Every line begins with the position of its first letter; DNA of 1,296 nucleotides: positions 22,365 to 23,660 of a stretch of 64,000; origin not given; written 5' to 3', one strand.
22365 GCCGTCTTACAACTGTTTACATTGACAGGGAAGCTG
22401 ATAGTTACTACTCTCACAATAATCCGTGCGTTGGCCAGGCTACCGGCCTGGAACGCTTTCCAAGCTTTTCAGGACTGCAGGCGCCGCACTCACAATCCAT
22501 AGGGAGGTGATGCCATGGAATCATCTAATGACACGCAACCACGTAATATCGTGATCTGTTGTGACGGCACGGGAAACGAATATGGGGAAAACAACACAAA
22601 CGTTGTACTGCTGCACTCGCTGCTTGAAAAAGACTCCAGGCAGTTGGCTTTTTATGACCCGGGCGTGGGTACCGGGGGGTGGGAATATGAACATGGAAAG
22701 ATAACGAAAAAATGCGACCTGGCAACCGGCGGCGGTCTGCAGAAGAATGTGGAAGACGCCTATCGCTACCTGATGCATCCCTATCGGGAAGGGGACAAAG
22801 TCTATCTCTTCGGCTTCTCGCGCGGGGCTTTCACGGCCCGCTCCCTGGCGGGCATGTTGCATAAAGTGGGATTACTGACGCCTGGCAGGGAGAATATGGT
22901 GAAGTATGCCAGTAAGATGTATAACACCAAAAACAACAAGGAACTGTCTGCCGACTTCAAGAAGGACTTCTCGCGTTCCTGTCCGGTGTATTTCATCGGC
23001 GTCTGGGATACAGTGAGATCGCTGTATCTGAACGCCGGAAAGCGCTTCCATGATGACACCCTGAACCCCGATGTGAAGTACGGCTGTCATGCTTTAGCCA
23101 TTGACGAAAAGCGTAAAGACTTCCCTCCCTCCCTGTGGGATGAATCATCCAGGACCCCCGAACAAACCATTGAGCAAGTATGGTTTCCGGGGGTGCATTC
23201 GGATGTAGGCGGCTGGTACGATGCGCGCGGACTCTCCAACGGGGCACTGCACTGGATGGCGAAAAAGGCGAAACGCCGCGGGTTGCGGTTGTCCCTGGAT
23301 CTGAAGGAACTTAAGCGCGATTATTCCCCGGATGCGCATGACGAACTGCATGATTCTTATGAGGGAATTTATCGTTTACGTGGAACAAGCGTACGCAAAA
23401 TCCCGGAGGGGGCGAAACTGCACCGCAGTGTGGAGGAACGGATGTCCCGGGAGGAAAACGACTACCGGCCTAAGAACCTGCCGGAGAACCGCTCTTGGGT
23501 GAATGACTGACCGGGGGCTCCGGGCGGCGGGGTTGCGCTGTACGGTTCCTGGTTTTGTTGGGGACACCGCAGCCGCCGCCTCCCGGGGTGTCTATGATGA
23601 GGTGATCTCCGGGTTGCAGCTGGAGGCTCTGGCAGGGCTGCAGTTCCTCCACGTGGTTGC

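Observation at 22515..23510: Stand-alone DUF2235 (Tle1-like) hydrolase with GFSRG nucleophile motif and the lowest GC in the window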

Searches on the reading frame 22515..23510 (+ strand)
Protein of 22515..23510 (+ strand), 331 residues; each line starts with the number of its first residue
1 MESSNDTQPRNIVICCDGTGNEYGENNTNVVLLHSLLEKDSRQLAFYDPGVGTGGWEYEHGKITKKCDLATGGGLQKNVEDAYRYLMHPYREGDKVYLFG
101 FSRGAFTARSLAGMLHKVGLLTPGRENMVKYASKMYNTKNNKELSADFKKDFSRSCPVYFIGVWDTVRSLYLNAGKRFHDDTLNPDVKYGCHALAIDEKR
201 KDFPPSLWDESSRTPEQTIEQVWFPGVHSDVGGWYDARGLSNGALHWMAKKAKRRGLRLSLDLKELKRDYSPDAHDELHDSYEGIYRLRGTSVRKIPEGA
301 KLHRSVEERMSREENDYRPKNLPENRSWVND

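Call 7: search_protein_families(library=pfam, proteins=[window:22515-23510:+], max_evalue=0.01)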
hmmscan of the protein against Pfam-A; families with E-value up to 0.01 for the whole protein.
window:22515-23510:+ (331 aa): 1 family
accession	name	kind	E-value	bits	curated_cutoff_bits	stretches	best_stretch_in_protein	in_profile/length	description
PF09994.14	T6SS_Tle1-like_cat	-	2.2e-76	257.4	27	1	10-250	1-286/287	T6SS, Phospholipase effector Tle1-like, catalytic domain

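Call 8: search_protein_families(library=padloc, proteins=[window:22515-23510:+], max_evalue=0.01)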
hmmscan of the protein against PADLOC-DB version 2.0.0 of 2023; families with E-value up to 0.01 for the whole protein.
window:22515-23510:+ (331 aa): 0 families

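Call 13: find_encoding_contigs(protein=window:22515-23510:+, flank=10000, max_places=6)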
Protein window:22515-23510:+ (331 aa): 9 contigs read that carry it; 3 places shown.
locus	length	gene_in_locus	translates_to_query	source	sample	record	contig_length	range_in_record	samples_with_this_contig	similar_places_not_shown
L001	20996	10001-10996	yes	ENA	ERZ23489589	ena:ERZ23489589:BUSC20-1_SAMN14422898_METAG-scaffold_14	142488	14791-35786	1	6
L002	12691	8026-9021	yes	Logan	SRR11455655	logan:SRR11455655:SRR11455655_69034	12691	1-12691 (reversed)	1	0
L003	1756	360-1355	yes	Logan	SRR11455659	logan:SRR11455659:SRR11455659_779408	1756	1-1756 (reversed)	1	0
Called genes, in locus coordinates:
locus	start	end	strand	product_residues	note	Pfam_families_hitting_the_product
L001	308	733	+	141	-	PF03091:CutA1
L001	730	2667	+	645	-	PF11412:DsbD_N, PF02683:DsbD_TM, PF13386:DsbD_2 (weak), PF13098:Thioredoxin_2, PF13899:Thioredoxin_7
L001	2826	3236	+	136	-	PF00578:AhpC-TSA, PF08534:Redoxin, PF13905:Thioredoxin_8 (weak)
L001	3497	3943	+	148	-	PF01220:DHquinase_II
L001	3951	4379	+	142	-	PF00364:Biotin_lipoyl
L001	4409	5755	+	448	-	PF00289:Biotin_carb_N, PF02786:CPSase_L_D2, PF02222:ATP-grasp (weak), PF07478:Dala_Dala_lig_C, PF02785:Biotin_carb_C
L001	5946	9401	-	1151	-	-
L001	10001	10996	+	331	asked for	PF09994:T6SS_Tle1-like_cat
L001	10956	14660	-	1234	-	PF05378:Hydant_A_N, PF01968:Hydantoinase_A, PF02538:Hydantoinase_B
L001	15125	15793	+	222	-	PF02230:Abhydrolase_2, PF12146:Hydrolase_4 (faint), PF12697:Abhydrolase_6 (weak)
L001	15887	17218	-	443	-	PF00270:DEAD, PF00271:Helicase_C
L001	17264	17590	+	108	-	PF00085:Thioredoxin, PF13098:Thioredoxin_2, PF13905:Thioredoxin_8 (faint)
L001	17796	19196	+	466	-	PF07498:Rho_N, PF07497:Rho_RNA_bind, PF00006:ATP-synt_ab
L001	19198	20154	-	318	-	PF00293:NUDIX, PF14815:NUDIX_4, PF02581:TMP-TENI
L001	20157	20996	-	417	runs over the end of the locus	PF01960:ArgJ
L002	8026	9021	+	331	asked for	PF09994:T6SS_Tle1-like_cat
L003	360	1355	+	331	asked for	PF09994:T6SS_Tle1-like_cat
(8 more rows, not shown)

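Call 14: find_homologous_proteins(query=window:22515-23510:+, max_evalue=1e-10)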
Query window:22515-23510:+ (331 aa): 7998 proteins with E <= 1e-10 among 8000 candidates; the best 120 are listed.
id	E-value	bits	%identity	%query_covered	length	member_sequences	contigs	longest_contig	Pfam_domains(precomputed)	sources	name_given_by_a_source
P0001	2.6e-230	781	100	100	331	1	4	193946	PF09994.15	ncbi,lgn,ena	-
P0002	6.2e-138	478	66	95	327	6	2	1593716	PF09994.15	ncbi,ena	-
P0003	2.2e-137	476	64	97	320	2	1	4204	PF09994.15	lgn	-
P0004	2.8e-137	476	65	95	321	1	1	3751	PF09994.15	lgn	-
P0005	4.0e-137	475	66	97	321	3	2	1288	PF09994.15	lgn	-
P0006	4.2e-137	475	65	95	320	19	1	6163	PF09994.15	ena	-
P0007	8.3e-137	474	64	95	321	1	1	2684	PF09994.15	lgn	-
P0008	1.2e-136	474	65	95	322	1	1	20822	PF09994.15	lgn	-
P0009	3.7e-136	472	64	95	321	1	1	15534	PF09994.15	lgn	-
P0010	4.3e-135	468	66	95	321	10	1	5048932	PF09994.15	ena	-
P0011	6.9e-135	468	63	95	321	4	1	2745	PF09994.15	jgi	jgi:uncharacterized protein (DUF2235 family)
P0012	1.1e-134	467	64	97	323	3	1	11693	PF09994.15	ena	-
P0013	1.5e-134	467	63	97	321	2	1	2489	PF09994.15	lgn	-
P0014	1.6e-134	467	63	95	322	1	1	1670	PF09994.15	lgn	-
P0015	2.7e-134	466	63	97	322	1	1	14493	PF09994.15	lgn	-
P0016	4.1e-134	465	63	97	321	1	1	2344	PF09994.15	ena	-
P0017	7.2e-134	464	64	95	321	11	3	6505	PF09994.15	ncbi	-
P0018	9.9e-134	464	63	97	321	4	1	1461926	PF09994.15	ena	-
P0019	1.0e-133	464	64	97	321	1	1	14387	PF09994.15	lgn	-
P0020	1.3e-133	463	65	95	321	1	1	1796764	PF09994.15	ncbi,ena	-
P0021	1.4e-133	463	64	95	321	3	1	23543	PF09994.15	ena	-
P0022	1.5e-133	463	64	97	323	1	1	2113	PF09994.15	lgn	-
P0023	3.0e-133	462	63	95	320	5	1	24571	PF09994.15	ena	-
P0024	3.6e-133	462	61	97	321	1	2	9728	PF09994.15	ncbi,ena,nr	ncbi:MAG TPA: DUF2235 domain-containing protein [Thiotrichales bacterium]|nr:DUF2235 domain-containi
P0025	4.0e-133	462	62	95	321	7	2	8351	PF09994.15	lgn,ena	-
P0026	5.8e-132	458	63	95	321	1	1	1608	PF09994.15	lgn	-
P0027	6.2e-132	458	61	95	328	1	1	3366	PF09994.15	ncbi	-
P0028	6.4e-132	458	63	97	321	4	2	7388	PF09994.15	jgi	jgi:uncharacterized protein (DUF2235 family)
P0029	6.4e-132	458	64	97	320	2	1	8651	PF09994.15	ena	-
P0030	6.8e-132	458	63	97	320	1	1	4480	PF09994.15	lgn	-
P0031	8.9e-132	458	65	95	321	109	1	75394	PF09994.15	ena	-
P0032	9.0e-132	457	64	95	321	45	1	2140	PF09994.15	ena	-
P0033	1.0e-131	457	64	95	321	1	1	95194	PF09994.15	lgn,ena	-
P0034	1.2e-131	457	62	95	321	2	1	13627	PF09994.15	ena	-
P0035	1.4e-131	457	63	95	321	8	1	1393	PF09994.15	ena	-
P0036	1.9e-131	456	61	97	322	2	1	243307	PF09994.15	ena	-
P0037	2.4e-131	456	63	95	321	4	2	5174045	PF09994.15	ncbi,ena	-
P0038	2.8e-131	456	63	97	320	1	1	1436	PF09994.15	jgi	jgi:uncharacterized protein (DUF2235 family)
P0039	3.0e-131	456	62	97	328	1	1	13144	PF09994.15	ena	-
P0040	3.5e-131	456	64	95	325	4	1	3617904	PF09994.15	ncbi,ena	-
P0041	4.8e-131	455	64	95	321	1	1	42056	PF09994.15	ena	-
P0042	5.7e-131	455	62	95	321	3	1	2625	PF09994.15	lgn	-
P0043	6.2e-131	455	63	95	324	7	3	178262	PF09994.15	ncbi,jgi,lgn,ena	-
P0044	6.8e-131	455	64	96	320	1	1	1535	PF09994.15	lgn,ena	-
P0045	9.6e-131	454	62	95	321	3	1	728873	PF09994.15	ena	-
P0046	9.9e-131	454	63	95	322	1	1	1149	PF09994.15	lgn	-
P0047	1.8e-130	453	62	97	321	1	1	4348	PF09994.15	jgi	-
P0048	2.1e-130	453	64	95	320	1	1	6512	PF09994.15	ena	-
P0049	2.2e-130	453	62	95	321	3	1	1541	PF09994.15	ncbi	-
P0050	2.6e-130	453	62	97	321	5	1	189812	PF09994.15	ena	-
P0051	2.8e-130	453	62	97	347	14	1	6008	PF09994.15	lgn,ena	-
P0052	3.4e-130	452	64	95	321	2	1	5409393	PF09994.15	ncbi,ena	-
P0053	5.5e-130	452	62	97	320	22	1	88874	PF09994.15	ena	-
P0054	5.8e-130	452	62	97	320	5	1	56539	PF09994.15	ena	-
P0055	6.0e-130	451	62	95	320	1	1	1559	PF09994.15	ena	-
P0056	6.5e-130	451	63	95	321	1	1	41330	PF09994.15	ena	-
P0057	6.9e-130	451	63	95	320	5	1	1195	PF09994.15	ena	-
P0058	7.8e-130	451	64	95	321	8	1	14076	PF09994.15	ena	-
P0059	1.2e-129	450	62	96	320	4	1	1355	PF09994.15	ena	-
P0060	1.4e-129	450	61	97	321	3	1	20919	PF09994.15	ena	-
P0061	1.6e-129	450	63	95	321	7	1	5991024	PF09994.15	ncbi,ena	-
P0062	1.9e-129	450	62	95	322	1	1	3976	PF09994.15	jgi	-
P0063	2.0e-129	450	64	95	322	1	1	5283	PF09994.15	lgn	-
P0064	3.0e-129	449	64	95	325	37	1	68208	PF09994.15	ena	-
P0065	3.3e-129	449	62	96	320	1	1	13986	PF09994.15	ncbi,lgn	-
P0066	4.1e-129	449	62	95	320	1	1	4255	PF09994.15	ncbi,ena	-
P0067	5.1e-129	448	62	97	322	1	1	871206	PF09994.15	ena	-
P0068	5.9e-129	448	64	95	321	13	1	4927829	PF09994.15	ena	-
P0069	6.2e-129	448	63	96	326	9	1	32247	PF09994.15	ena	-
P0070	6.5e-129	448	63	95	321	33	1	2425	PF09994.15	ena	-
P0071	6.5e-129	448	63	95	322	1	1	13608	PF09994.15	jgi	-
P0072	7.0e-129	448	64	95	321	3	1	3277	PF09994.15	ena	-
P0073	7.5e-129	448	63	95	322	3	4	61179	PF09994.15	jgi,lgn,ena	-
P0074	8.9e-129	448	62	95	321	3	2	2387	PF09994.15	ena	-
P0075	1.0e-128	447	64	95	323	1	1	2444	PF09994.15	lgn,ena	-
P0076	1.1e-128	447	61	97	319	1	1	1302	PF09994.15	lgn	-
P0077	1.4e-128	447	63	95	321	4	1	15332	PF09994.15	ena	-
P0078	1.4e-128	447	63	95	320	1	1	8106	PF09994.15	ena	-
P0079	1.6e-128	447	63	95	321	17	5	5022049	PF09994.15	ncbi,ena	-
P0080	1.7e-128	447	61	97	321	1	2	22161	PF09994.15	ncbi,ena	-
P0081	1.7e-128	447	63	95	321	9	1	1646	PF09994.15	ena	-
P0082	1.7e-128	447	61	95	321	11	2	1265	PF09994.15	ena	-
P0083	1.8e-128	447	62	95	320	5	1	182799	PF09994.15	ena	-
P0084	1.9e-128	447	62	97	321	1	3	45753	PF09994.15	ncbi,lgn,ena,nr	ncbi:MAG: DUF2235 domain-containing protein [Gammaproteobacteria bacterium]|nr:DUF2235 domain-contai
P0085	2.3e-128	446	61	97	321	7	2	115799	PF09994.15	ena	-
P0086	2.4e-128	446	63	95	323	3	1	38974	PF09994.15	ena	-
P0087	2.4e-128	446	61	95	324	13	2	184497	PF09994.15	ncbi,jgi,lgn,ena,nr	ncbi:MAG: DUF2235 domain-containing protein [Proteobacteria bacterium]|nr:DUF2235 domain-containing 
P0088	2.4e-128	446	62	95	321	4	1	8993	PF09994.15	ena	-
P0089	2.5e-128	446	61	96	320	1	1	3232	PF09994.15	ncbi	-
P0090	2.8e-128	446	61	96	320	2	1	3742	PF09994.15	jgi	-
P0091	3.0e-128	446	60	97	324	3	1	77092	PF09994.15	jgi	jgi:uncharacterized protein (DUF2235 family)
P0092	3.2e-128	446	63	95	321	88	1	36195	PF09994.15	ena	-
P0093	3.4e-128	446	63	95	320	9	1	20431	PF09994.15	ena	-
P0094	3.8e-128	446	60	95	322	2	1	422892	PF09994.15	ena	-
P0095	4.6e-128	445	59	97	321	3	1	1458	PF09994.15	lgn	-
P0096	5.0e-128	445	62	97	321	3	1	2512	PF09994.15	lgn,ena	-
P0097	6.0e-128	445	62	95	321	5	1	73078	PF09994.15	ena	-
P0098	7.0e-128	445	59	98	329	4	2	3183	PF09994.15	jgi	jgi:uncharacterized protein (DUF2235 family)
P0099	7.7e-128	445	61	95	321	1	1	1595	PF09994.15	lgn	-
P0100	8.7e-128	444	61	95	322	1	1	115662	PF09994.15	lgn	-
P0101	8.8e-128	444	62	95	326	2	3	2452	PF09994.15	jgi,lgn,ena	-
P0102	9.1e-128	444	61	95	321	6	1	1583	PF09994.15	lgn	-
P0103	1.1e-127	444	62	96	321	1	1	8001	PF09994.15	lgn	-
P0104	1.1e-127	444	61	97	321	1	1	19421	PF09994.15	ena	-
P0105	1.1e-127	444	62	95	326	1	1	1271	PF09994.15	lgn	-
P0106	1.2e-127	444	60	97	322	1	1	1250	PF09994.15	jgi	jgi:uncharacterized protein (DUF2235 family)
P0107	1.3e-127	444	61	97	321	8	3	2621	PF09994.15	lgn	-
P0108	1.6e-127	444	62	97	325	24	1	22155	PF09994.15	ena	-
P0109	2.3e-127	443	62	95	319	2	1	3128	PF09994.15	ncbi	-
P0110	2.7e-127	443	60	97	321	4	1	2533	PF09994.15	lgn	-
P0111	2.7e-127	443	60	95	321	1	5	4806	PF09994.15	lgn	-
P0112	3.3e-127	442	59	97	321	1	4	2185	PF09994.15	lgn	-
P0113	3.3e-127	442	60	95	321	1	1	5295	PF09994.15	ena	-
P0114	3.9e-127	442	61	97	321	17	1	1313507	PF09994.15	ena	-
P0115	5.1e-127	442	60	97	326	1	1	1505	PF09994.15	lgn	-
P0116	5.5e-127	442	61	97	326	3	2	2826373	PF09994.15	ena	-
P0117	6.9e-127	441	61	97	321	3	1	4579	PF09994.15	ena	-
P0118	7.0e-127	441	61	97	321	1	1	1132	PF09994.15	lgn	-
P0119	7.9e-127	441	62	96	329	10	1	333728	PF09994.15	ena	-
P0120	1.2e-126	441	61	96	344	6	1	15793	PF09994.15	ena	-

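Call 15: find_related_loci(query=window:22515-23510:+, collection=genome_contigs, flank=8000)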
Query window:22515-23510:+ (331 aa) in genome_contigs; peptide patterns used: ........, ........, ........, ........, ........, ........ (x = any residue, [..] = any of these).
75 stretches matched a pattern; 27 encode a relative of the query (tblastn E <= 1e-3); 27 distinct loci.
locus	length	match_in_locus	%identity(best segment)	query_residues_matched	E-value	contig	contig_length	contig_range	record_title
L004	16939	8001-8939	65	10-323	1e-135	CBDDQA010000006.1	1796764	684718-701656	MAG: uncultured Candidatus Binatia bacterium isolate 6ae7d3f7-6f3a-412e-99ff-c928d72fc6b4 genome assembly, contig: conti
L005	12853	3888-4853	62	8-323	1e-133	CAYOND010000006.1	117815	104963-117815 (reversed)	MAG TPA_asm: uncultured Pseudohongiella sp. isolate SRP134809_co1_327 genome assembly, contig: NODE_181_length_117815_co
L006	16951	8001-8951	61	10-325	4e-132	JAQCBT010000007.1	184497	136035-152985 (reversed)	MAG: Proteobacteria bacterium isolate casp15-mb.167 NODE_64_length_184497_cov_0.110245, whole genome shotgun sequence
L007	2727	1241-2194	62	11-330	4e-138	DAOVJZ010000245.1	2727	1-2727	MAG TPA_asm: Granulosicoccaceae bacterium isolate CSMAG_1406 CSMAG_1406_k141_1608232_length_2727_cov_21.9791, whole geno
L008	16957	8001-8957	64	10-330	1e-131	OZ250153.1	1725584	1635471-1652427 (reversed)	MAG: Gammaproteobacteria bacterium isolate 8e9ea247-d41c-4a85-a92e-2b80c1b645ea genome assembly, chromosome: 1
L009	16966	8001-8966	60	6-329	1e-127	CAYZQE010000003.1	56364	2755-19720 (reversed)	MAG TPA_asm: uncultured Gammaproteobacteria bacterium isolate binchicken_co53_181 genome assembly, contig: NODE_98_lengt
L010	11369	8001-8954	60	10-322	2e-127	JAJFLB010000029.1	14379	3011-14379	MAG: Gammaproteobacteria bacterium isolate OFTM78 OFTM78_28, whole genome shotgun sequence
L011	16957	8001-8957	63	4-323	9e-127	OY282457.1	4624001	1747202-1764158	MAG: uncultured Candidatus Binatia bacterium genome assembly, chromosome: 1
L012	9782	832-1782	61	10-327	9e-126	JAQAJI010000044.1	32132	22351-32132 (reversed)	MAG: Candidatus Rariloculus versatilis isolate peze_1 Seq44, whole genome shotgun sequence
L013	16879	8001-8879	63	10-301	2e-124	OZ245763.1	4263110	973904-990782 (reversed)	MAG: uncultured Pseudohongiella sp. isolate 058d5e76-b742-4f7e-aa89-249d7ef490fb genome assembly, chromosome: 1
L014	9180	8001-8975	58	2-323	8e-121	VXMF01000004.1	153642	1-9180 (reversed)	MAG: Terriglobia bacterium isolate SB0661_bin_30 NODE_122_length_153642_cov_76.893611, whole genome shotgun sequence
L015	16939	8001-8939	64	10-323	2e-131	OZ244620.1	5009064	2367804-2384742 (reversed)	MAG: uncultured Candidatus Binatia bacterium isolate a6e05b1d-2203-4d92-b789-b8e4a46226c9 genome assembly, chromosome: 1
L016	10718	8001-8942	54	7-323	4e-103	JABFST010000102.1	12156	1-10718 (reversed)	MAG: Methylococcaceae bacterium isolate WB-IL-19 seq_2600, whole genome shotgun sequence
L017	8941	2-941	57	12-325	2e-100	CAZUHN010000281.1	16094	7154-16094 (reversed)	MAG TPA_asm: uncultured Nitrospinaceae bacterium isolate SRP260945_co2_144 genome assembly, contig: k141_2617341, whole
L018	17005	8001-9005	52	1-331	9e-100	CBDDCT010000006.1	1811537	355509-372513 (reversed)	MAG: Bryobacterales bacterium isolate 6159ff8d-e712-4e39-bf3f-79bf34294bcb genome assembly, contig: contig_6, whole geno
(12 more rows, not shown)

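Call 20: list_cluster_members(proteins=[window:22515-23510:+, window:18460-21915:-, window:16923-18269:+])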
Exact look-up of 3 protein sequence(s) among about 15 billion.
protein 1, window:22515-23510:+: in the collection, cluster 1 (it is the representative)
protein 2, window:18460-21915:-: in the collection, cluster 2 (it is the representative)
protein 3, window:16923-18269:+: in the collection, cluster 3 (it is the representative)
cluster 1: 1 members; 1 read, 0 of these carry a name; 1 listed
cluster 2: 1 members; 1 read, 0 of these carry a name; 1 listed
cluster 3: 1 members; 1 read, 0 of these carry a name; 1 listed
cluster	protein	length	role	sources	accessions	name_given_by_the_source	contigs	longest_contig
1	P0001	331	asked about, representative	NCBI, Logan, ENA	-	-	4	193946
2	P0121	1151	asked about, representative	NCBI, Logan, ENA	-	-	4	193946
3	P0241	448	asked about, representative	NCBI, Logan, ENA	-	-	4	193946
